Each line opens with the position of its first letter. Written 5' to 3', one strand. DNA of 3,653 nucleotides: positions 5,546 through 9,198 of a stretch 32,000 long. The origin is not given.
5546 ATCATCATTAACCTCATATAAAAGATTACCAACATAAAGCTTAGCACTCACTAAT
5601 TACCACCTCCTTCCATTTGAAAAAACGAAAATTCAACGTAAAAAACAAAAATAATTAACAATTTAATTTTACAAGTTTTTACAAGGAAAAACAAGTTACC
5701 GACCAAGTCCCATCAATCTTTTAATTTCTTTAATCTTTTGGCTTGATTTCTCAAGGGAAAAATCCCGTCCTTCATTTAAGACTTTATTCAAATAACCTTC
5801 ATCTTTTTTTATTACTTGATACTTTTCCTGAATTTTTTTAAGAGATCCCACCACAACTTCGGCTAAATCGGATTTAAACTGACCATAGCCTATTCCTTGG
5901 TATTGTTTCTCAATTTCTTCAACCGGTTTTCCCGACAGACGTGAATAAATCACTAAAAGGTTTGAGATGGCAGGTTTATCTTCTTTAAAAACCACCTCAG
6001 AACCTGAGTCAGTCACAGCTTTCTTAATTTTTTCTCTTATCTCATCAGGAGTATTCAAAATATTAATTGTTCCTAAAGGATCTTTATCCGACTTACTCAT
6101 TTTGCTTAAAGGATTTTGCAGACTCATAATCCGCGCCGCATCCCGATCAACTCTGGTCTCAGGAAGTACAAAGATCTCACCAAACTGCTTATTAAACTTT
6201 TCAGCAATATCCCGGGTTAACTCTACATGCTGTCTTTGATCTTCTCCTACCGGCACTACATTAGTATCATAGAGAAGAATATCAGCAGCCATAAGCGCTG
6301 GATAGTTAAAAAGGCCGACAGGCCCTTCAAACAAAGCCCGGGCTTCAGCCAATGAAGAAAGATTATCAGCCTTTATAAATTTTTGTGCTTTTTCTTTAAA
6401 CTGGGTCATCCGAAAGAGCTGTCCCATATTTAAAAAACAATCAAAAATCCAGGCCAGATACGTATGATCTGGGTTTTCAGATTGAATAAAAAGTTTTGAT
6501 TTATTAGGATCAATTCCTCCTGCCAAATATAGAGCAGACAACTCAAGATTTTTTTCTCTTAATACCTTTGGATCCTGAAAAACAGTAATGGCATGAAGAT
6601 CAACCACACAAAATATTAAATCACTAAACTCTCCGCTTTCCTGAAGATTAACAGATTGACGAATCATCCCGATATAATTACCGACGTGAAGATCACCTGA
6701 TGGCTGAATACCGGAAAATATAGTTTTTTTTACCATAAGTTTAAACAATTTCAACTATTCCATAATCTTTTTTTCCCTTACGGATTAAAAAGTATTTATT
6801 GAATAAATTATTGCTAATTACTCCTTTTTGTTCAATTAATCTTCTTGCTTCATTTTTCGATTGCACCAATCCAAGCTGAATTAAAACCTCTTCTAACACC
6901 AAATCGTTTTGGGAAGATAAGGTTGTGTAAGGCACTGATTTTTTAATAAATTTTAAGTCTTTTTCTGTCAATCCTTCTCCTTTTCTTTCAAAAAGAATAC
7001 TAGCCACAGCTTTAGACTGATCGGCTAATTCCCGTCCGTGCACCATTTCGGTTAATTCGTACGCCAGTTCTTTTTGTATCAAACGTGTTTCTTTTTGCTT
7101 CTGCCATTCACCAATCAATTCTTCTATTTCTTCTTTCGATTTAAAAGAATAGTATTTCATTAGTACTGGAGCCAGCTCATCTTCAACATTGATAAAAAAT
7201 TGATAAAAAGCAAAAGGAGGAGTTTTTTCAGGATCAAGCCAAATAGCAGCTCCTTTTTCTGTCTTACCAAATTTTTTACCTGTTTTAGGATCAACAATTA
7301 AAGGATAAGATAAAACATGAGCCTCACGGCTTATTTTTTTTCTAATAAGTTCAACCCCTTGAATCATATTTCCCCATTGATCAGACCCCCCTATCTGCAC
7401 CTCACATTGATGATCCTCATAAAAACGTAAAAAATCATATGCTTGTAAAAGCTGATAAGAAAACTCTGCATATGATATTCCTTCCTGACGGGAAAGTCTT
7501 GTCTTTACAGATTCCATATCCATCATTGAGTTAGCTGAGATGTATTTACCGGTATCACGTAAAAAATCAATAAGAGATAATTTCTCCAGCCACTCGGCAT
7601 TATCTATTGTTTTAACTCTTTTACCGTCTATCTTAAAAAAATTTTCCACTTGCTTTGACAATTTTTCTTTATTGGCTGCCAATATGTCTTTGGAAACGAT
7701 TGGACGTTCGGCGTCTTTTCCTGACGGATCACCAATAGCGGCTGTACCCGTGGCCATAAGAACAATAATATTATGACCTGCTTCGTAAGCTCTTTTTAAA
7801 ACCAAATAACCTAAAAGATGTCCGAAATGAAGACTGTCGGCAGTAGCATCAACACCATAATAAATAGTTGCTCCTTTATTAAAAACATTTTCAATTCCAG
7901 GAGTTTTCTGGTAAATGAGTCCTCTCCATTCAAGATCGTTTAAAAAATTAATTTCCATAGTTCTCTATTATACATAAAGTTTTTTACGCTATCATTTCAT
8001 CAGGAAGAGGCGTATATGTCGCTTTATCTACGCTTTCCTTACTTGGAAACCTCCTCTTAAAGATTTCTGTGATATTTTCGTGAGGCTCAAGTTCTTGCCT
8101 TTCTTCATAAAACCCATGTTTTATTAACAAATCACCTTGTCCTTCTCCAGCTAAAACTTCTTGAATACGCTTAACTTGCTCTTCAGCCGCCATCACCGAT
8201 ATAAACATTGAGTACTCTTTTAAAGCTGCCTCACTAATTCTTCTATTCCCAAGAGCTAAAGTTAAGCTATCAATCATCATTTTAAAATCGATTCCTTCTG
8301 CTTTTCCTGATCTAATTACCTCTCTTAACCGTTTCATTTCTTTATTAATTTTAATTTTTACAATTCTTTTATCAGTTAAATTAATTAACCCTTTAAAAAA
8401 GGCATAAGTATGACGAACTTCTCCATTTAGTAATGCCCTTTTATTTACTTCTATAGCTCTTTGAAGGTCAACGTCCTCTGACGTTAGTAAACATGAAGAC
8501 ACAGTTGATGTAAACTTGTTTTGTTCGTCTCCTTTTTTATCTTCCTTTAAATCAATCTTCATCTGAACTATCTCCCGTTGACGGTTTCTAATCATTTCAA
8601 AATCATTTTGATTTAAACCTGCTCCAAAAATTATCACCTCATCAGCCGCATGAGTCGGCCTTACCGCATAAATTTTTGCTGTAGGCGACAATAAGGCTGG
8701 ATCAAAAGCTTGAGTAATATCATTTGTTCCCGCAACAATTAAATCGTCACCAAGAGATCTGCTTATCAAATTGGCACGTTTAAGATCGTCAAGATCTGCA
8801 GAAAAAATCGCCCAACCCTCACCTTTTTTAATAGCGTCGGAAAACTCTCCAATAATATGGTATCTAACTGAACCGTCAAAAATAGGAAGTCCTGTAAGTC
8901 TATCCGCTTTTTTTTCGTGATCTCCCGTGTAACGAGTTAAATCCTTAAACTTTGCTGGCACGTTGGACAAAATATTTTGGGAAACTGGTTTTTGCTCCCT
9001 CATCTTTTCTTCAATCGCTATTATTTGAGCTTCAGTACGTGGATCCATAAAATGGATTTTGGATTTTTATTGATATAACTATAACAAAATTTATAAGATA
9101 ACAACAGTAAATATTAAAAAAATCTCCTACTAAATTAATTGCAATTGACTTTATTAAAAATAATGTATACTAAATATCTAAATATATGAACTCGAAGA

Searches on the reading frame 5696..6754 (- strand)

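Call 50: search_protein_families(library=pfam, proteins=[window:5696-6754:-], max_evalue=0.001)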
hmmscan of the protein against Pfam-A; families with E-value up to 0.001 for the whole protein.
window:5696-6754:- (352 aa): 1 family
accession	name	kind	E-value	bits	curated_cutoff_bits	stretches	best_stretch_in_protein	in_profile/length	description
PF00579.31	tRNA-synt_1b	-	4.2e-65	220.4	21.1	1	11-302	7-288/292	tRNA synthetases class I (W and Y)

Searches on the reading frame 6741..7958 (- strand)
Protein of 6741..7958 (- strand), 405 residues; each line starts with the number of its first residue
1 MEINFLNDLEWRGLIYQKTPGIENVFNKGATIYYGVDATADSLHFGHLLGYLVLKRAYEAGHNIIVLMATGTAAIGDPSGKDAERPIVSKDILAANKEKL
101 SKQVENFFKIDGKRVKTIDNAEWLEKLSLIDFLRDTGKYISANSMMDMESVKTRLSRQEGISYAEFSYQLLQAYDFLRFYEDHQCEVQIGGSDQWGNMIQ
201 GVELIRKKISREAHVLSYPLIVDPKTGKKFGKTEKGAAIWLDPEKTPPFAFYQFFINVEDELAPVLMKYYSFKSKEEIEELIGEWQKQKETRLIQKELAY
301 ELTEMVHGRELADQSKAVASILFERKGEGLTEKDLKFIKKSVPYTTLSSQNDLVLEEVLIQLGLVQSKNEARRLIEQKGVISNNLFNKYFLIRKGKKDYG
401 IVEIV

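Call 50: search_protein_families(library=pfam, proteins=[window:6741-7958:-], max_evalue=0.001)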
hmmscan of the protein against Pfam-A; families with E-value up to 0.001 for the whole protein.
window:6741-7958:- (405 aa): 2 families
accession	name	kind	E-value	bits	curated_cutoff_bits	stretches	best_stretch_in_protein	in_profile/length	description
PF00579.31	tRNA-synt_1b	-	5e-65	220.2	21.1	1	30-323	6-291/292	tRNA synthetases class I (W and Y)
PF22421.1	SYY_C-terminal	-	2.7e-07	30.8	27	1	337-383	4-49/83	Tyrosine--tRNA ligase SYY-like C-terminal domain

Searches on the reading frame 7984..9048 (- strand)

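Call 50: search_protein_families(library=pfam, proteins=[window:7984-9048:-], max_evalue=0.001)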
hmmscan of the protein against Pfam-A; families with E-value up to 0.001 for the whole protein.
window:7984-9048:- (354 aa): 1 family
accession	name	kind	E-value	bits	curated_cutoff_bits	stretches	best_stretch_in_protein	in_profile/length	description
PF25774.1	CC_CEP250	-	0.00045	21.1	27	1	231-298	12-81/98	CEP250 coiled coil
